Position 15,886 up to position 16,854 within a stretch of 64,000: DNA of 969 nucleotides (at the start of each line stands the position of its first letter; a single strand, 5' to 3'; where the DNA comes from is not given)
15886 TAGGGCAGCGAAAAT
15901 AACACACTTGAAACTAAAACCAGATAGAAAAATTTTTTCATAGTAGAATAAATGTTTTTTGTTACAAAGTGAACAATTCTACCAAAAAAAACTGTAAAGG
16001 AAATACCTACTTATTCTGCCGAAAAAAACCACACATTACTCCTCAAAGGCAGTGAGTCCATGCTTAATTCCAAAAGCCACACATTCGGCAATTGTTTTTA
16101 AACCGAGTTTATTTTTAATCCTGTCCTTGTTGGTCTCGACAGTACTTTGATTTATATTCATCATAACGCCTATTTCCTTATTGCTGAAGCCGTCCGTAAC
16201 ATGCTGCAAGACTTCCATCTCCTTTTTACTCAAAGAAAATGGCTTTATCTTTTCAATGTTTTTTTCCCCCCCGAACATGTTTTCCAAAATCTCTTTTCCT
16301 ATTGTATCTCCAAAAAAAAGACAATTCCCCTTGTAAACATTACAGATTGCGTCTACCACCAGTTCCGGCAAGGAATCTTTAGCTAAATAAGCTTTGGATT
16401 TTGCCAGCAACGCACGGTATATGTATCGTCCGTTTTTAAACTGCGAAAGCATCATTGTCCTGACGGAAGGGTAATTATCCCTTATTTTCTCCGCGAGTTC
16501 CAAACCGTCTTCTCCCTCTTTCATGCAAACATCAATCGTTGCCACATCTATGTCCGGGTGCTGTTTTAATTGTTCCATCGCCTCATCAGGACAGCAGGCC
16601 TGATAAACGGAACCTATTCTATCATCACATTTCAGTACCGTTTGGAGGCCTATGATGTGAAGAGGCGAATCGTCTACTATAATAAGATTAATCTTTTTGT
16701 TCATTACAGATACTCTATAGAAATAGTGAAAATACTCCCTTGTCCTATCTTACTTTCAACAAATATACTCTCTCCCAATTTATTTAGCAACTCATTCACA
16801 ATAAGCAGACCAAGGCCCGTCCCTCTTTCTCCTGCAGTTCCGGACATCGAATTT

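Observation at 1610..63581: Hyper-abundant, strand-symmetric 9-mer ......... (DNA-uptake-sequence-like or HIP-like word)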

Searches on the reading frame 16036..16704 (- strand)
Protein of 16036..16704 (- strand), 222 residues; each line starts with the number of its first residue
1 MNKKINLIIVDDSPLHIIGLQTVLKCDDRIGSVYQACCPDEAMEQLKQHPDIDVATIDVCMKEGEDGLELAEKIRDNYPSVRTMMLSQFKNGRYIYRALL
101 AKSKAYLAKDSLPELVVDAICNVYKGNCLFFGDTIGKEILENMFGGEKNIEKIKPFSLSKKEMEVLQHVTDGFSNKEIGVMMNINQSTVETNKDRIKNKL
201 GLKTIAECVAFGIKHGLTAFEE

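Call 21: search_protein_families(library=pfam, proteins=[window:16036-16704:-])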
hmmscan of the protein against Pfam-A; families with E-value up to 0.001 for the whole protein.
window:16036-16704:- (222 aa): 3 families
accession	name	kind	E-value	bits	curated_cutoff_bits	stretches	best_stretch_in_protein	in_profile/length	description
PF00072.30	Response_reg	-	7.4e-16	58.7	30.2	1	8-119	2-109/111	Response regulator receiver domain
PF00196.25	GerE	-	7.9e-14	51.5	23.5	1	157-209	2-54/57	Bacterial regulatory proteins, luxR family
PF08281.18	Sigma70_r4_2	-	7.4e-05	22.8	25.7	1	158-200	11-54/54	Sigma-70, region 4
